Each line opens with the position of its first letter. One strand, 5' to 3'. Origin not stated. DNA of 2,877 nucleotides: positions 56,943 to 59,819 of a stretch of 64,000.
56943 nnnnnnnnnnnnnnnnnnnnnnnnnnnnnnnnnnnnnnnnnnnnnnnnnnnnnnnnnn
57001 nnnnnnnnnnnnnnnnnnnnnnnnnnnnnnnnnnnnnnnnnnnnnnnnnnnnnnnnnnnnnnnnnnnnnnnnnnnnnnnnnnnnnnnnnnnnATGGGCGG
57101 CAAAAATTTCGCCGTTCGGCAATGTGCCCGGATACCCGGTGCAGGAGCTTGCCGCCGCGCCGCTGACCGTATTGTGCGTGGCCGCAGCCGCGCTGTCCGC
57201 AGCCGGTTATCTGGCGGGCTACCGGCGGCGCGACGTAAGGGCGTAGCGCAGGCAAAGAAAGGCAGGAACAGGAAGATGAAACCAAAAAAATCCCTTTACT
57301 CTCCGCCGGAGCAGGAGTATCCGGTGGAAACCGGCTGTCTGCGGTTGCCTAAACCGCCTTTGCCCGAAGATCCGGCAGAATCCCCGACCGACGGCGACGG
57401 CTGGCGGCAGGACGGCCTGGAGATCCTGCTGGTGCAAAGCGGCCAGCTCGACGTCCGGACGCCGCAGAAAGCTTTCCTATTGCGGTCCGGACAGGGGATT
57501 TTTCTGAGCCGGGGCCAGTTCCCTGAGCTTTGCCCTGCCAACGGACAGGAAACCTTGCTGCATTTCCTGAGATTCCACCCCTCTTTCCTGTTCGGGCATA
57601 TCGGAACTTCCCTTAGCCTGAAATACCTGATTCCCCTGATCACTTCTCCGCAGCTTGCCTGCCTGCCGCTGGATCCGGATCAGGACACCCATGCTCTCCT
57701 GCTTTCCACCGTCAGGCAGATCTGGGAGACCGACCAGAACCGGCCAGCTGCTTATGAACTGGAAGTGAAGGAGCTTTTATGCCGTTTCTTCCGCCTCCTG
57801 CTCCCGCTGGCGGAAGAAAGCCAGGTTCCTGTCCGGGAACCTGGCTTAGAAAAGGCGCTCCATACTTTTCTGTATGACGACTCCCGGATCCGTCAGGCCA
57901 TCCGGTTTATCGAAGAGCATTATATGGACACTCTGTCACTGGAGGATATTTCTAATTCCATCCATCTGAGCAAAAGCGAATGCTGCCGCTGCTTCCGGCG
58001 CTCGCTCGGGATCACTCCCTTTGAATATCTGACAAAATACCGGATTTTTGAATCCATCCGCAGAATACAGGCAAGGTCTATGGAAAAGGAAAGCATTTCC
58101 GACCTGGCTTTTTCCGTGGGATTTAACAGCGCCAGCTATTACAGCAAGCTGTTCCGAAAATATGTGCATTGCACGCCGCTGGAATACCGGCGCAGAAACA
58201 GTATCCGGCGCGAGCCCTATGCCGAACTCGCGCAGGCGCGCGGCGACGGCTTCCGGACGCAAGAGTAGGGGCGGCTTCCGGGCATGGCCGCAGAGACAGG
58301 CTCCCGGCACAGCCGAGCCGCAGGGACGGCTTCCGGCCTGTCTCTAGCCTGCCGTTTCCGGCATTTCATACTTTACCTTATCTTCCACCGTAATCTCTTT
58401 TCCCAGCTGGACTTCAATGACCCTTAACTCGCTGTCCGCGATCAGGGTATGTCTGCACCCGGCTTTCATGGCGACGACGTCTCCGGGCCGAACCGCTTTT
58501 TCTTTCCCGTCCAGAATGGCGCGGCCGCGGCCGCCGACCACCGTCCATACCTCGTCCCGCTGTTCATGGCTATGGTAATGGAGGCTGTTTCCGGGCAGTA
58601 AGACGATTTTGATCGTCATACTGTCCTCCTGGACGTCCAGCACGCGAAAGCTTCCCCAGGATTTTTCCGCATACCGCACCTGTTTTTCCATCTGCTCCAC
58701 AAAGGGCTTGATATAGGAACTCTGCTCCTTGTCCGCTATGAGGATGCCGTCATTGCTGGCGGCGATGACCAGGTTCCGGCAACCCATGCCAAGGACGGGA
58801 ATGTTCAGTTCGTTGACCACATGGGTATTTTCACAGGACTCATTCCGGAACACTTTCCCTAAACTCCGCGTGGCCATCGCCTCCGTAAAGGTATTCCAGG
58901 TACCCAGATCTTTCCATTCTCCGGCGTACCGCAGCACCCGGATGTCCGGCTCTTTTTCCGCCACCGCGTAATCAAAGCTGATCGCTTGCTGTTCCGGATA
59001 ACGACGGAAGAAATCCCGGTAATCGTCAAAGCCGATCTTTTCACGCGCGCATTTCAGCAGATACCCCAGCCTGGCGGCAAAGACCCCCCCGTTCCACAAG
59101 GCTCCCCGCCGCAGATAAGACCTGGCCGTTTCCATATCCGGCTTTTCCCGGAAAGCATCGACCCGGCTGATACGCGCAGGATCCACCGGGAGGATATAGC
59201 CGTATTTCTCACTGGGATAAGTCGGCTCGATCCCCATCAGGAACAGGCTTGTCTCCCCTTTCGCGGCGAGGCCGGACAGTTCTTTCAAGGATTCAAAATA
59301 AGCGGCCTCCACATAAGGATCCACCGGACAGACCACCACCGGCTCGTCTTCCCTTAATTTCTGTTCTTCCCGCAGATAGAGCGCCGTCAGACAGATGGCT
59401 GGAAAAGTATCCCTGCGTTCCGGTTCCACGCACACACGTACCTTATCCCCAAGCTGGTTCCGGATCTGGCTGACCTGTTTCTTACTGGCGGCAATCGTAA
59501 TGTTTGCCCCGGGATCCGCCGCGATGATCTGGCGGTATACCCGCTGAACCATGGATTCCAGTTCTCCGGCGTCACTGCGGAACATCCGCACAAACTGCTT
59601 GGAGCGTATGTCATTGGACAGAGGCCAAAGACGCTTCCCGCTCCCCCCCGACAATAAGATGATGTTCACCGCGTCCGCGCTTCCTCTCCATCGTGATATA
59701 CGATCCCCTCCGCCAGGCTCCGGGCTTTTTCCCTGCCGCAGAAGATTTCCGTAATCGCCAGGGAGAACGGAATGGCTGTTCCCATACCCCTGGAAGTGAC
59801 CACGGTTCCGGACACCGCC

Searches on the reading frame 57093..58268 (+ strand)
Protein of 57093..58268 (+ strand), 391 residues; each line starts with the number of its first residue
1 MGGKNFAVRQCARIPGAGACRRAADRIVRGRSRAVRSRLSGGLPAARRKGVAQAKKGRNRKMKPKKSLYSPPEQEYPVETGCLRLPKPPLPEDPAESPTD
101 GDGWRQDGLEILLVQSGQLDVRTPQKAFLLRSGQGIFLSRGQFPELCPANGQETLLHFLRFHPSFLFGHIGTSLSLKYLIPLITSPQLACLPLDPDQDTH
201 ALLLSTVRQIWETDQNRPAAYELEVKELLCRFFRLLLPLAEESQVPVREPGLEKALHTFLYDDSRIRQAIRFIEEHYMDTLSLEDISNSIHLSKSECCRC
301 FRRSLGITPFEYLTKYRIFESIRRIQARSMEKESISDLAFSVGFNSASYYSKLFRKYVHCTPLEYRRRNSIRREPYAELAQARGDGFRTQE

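Call 59: search_protein_families(library=pfam, proteins=[window:57093-58268:+], max_evalue=0.00001)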
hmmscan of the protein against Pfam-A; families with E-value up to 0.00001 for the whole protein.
window:57093-58268:+ (391 aa): 2 families
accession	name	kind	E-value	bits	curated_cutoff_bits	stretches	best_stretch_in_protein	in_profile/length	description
PF12833.13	HTH_18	-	2.2e-17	63.6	33.6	1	287-368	2-80/80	Helix-turn-helix domain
PF00165.29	HTH_AraC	-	4.4e-17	62.2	26.6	1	331-367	7-42/42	Bacterial regulatory helix-turn-helix proteins, AraC family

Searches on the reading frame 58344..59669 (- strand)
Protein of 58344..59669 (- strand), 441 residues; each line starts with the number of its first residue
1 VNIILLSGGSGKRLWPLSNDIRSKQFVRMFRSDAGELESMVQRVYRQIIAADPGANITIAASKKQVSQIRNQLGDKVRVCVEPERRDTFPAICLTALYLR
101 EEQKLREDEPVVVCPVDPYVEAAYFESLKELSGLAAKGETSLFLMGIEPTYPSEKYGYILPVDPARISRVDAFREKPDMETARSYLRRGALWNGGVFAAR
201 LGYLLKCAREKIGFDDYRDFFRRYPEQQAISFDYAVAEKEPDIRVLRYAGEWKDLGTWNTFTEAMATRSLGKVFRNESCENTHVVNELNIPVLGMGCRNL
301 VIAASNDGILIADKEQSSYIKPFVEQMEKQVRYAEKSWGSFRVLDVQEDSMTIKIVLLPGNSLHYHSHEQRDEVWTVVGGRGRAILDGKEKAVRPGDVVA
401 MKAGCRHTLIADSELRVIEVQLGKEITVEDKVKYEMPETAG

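Call 59: search_protein_families(library=pfam, proteins=[window:58344-59669:-], max_evalue=0.00001)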
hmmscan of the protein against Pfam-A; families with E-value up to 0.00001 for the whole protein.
window:58344-59669:- (441 aa): 3 families
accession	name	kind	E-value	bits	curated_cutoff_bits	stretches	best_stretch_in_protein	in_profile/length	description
PF00483.29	NTP_transferase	-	2.6e-27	96.4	21.2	1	4-266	3-240/245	Nucleotidyl transferase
PF07883.17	Cupin_2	-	2.3e-11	43.7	27.2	1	356-419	4-68/70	Cupin domain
PF01050.24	MannoseP_isomer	-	2.4e-09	37.9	23.6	1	331-435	9-115/116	Mannose-6-phosphate isomerase C-terminal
